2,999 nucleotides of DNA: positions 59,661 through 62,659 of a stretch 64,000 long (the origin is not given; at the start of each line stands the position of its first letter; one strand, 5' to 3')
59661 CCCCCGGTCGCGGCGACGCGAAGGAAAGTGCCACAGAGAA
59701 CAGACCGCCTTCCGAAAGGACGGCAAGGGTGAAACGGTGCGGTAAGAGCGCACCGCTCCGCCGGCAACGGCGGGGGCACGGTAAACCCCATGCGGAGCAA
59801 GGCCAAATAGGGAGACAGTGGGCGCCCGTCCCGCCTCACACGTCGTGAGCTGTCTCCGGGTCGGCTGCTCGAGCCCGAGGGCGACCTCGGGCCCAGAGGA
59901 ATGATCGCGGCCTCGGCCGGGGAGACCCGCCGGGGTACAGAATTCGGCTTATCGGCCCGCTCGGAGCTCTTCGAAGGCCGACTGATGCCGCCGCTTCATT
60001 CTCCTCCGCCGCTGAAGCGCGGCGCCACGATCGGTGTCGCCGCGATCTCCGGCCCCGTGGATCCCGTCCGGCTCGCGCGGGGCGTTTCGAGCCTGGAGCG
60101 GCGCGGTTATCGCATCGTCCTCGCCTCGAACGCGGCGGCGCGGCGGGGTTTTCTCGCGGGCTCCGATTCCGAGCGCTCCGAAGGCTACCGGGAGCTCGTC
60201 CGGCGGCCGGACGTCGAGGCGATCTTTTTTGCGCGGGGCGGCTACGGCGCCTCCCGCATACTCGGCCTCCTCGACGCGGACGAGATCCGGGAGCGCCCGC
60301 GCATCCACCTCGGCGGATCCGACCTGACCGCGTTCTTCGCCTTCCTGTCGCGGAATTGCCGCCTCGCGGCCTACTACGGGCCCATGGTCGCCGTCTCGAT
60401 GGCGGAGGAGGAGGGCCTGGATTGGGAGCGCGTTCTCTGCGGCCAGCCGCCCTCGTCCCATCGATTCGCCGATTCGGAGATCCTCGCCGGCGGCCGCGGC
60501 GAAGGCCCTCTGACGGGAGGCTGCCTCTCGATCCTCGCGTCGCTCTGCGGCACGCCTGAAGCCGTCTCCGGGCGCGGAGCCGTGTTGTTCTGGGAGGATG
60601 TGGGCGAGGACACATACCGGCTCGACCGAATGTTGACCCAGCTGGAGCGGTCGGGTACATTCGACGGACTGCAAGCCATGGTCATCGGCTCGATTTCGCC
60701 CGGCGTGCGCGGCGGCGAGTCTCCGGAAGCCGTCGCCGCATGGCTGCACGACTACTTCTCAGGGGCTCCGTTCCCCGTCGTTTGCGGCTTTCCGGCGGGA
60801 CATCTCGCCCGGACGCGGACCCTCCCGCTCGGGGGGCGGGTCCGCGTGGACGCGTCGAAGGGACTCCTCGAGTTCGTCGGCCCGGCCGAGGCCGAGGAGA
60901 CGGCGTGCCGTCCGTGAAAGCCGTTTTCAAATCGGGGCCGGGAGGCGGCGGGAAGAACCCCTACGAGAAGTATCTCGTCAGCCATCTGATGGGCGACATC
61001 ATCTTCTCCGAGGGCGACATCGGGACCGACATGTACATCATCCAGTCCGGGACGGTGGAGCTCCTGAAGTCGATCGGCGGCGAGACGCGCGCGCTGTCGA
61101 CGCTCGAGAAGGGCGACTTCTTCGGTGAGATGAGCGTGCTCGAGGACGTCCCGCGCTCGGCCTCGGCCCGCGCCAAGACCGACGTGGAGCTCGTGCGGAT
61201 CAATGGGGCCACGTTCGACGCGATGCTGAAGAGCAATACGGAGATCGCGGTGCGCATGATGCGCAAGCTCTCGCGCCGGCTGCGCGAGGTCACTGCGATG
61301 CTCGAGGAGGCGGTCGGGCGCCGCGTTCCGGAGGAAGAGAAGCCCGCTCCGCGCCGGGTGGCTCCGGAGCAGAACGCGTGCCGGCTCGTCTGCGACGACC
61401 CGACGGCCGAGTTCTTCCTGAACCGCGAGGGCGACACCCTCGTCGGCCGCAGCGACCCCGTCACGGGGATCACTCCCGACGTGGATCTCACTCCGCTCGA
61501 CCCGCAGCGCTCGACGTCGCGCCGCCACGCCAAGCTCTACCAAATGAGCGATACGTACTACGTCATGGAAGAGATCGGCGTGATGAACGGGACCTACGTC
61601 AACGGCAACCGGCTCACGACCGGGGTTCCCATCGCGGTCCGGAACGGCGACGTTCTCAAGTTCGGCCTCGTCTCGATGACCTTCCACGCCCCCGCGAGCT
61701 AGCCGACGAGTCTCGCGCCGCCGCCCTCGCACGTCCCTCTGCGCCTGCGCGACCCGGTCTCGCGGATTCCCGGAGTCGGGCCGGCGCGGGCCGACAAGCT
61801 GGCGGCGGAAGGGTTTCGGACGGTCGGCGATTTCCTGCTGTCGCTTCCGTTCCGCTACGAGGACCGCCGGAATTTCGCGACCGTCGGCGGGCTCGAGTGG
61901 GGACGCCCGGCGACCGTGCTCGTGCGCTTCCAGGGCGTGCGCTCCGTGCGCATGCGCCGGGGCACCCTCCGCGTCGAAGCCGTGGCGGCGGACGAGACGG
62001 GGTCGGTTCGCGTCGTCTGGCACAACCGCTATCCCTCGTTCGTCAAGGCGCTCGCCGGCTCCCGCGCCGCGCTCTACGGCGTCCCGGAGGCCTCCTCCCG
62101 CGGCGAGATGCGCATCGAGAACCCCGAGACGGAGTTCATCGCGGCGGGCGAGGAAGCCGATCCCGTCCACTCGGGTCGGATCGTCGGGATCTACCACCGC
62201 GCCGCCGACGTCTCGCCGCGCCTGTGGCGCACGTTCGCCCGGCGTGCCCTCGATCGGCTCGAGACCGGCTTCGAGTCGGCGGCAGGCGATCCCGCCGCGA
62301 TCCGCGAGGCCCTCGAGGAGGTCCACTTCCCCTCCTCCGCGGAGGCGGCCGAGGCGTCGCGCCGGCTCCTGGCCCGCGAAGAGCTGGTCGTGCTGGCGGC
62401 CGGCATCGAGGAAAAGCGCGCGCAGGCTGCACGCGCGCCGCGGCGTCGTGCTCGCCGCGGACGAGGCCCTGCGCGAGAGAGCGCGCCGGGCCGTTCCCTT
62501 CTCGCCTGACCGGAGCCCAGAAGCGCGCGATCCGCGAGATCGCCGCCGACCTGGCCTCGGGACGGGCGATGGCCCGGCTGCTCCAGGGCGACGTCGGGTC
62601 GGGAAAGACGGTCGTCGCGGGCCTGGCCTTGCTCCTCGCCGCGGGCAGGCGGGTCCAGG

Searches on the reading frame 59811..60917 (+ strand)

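Call 77: search_protein_families(library=pfam, proteins=[window:59811-60917:+], max_evalue=0.001)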
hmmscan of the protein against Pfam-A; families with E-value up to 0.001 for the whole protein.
window:59811-60917:+ (368 aa): 2 families
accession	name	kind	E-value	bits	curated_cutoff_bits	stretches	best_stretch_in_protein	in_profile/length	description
PF17676.7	Peptidase_S66C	-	1.6e-30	106.6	23.7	1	231-346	1-120/120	LD-carboxypeptidase C-terminal domain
PF02016.21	Peptidase_S66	-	1.2e-26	93.7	25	1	74-190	1-121/121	LD-carboxypeptidase N-terminal domain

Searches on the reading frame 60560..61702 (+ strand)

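Call 77: search_protein_families(library=pfam, proteins=[window:60560-61702:+], max_evalue=0.001)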
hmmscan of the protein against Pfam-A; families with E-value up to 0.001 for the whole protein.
window:60560-61702:+ (380 aa): 3 families
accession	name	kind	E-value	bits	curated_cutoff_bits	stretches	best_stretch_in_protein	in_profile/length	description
PF00027.35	cNMP_binding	-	5.9e-23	81.1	27.5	1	144-226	6-89/89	Cyclic nucleotide-binding domain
PF00498.31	FHA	-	3.8e-11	43.7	20.7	1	294-369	2-67/67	FHA domain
PF16697.10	Yop-YscD_cpl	-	0.00022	21.9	33.2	1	307-377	26-92/94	Inner membrane component of T3SS, cytoplasmic domain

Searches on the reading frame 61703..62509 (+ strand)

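Call 77: search_protein_families(library=pfam, proteins=[window:61703-62509:+], max_evalue=0.001)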
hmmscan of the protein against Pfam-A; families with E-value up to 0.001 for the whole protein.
window:61703-62509:+ (268 aa): 3 families
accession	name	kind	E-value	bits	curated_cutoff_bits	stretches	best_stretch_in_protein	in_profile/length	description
PF17191.10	RecG_wedge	-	4.9e-12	46.2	23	1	22-178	5-154/162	RecG wedge domain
PF14520.12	HHH_5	-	2.7e-05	25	27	0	20-45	5-30/57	Helix-hairpin-helix domain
PF10391.15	DNA_pol_lambd_f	-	0.00033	20.8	29.8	1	20-43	4-27/51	Fingers domain of DNA polymerase lambda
